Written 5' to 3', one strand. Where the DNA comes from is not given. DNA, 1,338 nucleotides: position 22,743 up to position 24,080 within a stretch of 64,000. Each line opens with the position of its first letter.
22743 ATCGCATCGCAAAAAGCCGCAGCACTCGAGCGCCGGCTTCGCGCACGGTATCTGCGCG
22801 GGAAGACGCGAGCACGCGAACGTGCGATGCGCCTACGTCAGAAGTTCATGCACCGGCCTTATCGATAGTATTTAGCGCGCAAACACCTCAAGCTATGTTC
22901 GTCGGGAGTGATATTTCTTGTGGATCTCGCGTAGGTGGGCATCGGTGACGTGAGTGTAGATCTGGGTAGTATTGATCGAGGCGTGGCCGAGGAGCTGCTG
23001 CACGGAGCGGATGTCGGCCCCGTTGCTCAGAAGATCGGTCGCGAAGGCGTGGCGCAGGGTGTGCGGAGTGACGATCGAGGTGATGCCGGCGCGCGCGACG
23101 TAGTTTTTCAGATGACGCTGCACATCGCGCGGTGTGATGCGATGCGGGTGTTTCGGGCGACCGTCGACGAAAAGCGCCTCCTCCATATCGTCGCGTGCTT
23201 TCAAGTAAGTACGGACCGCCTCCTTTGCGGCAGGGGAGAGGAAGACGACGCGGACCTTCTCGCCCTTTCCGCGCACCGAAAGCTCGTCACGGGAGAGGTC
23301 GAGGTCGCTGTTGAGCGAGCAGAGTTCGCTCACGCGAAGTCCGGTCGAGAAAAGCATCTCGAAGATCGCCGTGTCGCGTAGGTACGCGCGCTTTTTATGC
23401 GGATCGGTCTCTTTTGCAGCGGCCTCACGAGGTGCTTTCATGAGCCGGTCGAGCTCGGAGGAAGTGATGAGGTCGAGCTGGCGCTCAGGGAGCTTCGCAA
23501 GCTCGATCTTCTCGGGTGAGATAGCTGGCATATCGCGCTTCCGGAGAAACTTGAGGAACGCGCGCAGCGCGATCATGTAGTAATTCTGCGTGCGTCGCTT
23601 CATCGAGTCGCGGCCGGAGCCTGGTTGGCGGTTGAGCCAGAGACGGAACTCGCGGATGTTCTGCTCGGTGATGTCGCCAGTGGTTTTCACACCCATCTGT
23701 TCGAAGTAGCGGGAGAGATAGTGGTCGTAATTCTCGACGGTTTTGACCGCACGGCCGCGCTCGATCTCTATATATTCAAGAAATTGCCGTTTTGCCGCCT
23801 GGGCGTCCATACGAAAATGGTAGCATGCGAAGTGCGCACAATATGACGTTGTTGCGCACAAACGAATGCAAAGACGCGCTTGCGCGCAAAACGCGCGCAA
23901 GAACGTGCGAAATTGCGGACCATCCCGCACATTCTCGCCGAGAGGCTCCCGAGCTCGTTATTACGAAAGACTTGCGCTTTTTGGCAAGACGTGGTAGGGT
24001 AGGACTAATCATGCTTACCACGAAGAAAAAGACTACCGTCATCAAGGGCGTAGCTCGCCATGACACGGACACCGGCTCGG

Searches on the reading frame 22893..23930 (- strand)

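Call 70: search_protein_families(library=pfam, proteins=[window:22893-23930:-], max_evalue=0.001)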
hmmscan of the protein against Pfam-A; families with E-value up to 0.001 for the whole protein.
window:22893-23930:- (345 aa): 4 families
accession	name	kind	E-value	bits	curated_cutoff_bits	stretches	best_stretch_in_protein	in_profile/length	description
PF00589.27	Phage_integrase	-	9.5e-42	143.1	27.1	1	155-331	3-171/172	Phage integrase family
PF02899.23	Phage_int_SAM_1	-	1.3e-13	51.5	22.3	1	49-132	3-82/83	Phage integrase, N-terminal SAM-like domain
PF13495.12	Phage_int_SAM_4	-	1.4e-10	41.9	27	1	49-102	4-56/85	Phage integrase, N-terminal SAM-like domain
PF13102.12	Phage_int_SAM_5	-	0.00045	21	22.3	0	52-128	8-81/98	Phage integrase SAM-like domain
